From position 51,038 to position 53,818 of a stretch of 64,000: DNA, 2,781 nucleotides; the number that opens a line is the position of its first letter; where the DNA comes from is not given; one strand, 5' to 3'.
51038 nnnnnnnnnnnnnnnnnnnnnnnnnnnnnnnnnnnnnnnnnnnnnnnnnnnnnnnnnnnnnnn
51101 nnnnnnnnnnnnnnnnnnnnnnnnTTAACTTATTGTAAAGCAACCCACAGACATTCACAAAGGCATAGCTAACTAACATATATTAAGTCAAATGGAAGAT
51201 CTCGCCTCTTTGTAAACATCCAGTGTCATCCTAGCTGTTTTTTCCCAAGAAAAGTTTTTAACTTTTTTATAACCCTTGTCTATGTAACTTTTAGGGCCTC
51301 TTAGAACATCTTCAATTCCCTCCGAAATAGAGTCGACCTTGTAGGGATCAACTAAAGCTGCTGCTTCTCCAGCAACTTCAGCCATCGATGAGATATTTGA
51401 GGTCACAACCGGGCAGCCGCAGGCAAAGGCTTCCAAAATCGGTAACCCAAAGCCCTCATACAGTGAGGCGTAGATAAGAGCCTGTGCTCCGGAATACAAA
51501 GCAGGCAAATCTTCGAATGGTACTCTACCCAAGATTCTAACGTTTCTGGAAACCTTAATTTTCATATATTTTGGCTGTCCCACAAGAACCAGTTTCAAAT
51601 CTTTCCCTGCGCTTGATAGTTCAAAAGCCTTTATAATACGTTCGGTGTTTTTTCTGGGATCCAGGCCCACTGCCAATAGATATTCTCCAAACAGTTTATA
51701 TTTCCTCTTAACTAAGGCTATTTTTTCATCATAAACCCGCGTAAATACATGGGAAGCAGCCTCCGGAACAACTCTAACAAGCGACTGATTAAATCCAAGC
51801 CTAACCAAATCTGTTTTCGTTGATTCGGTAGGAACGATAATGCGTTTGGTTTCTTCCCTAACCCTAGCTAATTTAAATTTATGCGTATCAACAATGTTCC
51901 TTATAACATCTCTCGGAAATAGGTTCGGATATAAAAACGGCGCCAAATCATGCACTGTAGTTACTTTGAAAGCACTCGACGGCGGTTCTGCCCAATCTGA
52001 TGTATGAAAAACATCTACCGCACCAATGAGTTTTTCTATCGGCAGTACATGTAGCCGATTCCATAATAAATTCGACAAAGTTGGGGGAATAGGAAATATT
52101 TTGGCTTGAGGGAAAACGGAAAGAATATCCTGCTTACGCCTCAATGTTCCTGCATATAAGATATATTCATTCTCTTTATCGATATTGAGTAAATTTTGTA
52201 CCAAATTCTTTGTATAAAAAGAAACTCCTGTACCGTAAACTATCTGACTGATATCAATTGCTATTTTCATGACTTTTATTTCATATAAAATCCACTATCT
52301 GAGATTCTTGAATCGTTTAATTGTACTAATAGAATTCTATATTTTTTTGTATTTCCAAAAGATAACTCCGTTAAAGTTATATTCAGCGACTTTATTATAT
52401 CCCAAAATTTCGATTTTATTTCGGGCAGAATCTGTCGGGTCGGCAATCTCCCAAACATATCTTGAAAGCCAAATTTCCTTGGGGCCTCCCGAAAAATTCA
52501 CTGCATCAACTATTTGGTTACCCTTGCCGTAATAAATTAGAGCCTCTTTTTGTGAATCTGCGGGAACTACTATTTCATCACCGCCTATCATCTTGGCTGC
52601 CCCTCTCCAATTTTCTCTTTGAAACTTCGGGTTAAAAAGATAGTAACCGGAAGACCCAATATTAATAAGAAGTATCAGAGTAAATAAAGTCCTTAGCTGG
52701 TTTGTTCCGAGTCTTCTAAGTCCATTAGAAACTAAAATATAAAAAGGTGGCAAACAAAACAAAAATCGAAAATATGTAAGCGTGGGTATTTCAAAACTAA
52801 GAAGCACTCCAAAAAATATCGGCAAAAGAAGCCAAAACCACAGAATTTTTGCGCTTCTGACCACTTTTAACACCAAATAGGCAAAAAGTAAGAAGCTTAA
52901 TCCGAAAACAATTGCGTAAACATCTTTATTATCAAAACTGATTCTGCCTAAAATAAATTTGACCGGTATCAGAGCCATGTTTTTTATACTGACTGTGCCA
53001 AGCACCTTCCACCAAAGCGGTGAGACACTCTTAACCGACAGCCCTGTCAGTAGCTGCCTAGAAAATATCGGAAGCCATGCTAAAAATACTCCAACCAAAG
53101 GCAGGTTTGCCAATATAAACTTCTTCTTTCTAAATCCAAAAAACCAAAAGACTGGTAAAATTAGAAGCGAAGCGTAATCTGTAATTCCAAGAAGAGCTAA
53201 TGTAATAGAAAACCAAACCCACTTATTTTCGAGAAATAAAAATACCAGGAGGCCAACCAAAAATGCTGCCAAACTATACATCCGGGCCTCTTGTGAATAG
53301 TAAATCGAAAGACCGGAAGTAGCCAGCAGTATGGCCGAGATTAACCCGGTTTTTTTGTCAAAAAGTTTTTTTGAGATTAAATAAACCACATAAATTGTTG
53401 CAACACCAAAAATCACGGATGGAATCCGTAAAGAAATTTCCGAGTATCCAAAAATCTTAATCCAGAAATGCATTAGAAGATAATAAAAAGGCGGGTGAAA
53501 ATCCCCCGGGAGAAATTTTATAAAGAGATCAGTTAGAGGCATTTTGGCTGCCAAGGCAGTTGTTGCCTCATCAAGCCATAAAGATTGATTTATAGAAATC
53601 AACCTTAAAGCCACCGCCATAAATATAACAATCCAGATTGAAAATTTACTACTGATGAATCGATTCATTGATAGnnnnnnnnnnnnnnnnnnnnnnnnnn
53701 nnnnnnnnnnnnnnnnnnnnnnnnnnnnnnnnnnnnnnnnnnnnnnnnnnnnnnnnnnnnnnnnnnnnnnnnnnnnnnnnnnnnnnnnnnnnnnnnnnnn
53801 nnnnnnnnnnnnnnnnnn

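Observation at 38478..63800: About 25-kb contiguous glycan-assembly island with the full logic of a lipid-linked, extracytoplasmic glycosylation system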

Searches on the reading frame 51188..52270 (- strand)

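Call 4: search_protein_families(library=pfam, proteins=[window:51188-52270:-], max_evalue=0.01)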
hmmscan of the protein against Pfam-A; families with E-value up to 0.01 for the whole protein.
window:51188-52270:- (360 aa): 5 families
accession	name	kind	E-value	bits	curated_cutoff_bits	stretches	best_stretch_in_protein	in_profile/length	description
PF00534.26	Glycos_transf_1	-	7e-29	101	26.4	1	203-329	24-162/172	Glycosyl transferases group 1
PF13692.12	Glyco_trans_1_4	-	3.3e-24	86.2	27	1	198-323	4-140/142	Glycosyl transferases group 1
PF13439.12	Glyco_transf_4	-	2e-07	31.7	28.5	1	15-169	3-163/170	Glycosyltransferase Family 4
PF13524.12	Glyco_trans_1_2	-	4.1e-06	27.2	25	1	221-307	12-98/144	Glycosyl transferase-like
PF20706.3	GT4-conflict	-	7.4e-05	22.3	26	1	254-302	274-322/385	Family 4 Glycosyltransferase in conflict systems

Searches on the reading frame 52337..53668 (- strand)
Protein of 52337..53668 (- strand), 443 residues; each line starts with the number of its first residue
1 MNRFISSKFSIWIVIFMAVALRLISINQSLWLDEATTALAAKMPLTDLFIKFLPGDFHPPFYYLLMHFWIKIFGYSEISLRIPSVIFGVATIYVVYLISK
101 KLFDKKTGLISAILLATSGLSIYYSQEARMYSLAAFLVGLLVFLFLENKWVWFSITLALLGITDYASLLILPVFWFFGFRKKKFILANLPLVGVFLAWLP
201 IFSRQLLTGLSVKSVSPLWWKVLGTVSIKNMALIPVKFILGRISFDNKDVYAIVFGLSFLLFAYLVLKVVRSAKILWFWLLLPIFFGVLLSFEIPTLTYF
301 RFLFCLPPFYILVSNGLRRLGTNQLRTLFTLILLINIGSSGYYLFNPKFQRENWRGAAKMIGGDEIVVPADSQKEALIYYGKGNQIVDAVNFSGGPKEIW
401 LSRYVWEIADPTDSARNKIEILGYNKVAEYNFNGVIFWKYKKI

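Call 4: search_protein_families(library=pfam, proteins=[window:52337-53668:-], max_evalue=0.01)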
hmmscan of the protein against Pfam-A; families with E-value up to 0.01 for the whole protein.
window:52337-53668:- (443 aa): 1 family
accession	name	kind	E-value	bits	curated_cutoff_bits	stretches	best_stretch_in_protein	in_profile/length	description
PF13231.12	PMT_2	-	5.2e-14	53.2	26.1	1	58-201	2-153/160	Dolichyl-phosphate-mannose-protein mannosyltransferase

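Call 16: search_protein_families(library=ncbifam, proteins=[window:52337-53668:-], max_evalue=0.01)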
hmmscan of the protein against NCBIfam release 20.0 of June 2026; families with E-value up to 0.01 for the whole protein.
window:52337-53668:- (443 aa): 3 families
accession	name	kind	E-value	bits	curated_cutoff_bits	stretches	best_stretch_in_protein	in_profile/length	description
TIGR03663.1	TIGR03663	subfamily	5.5e-13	48.7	126.25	1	11-148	4-143/435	flippase activity-associated protein Agl23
NF052499.1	MnslTaseMT1671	equivalog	1.1e-09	37.3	900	1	11-160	30-185/523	mannosyltransferase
TIGR04154.1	archaeo_STT3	subfamily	0.00026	19.5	450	1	59-123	70-141/831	oligosaccharyl transferase, archaeosortase A system-associated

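Call 30: search_solved_structures(query=window:52337-53668:-, max_evalue=1)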
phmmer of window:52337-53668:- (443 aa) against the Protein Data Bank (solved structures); distinct sequences matched with E-value up to 1: 0.
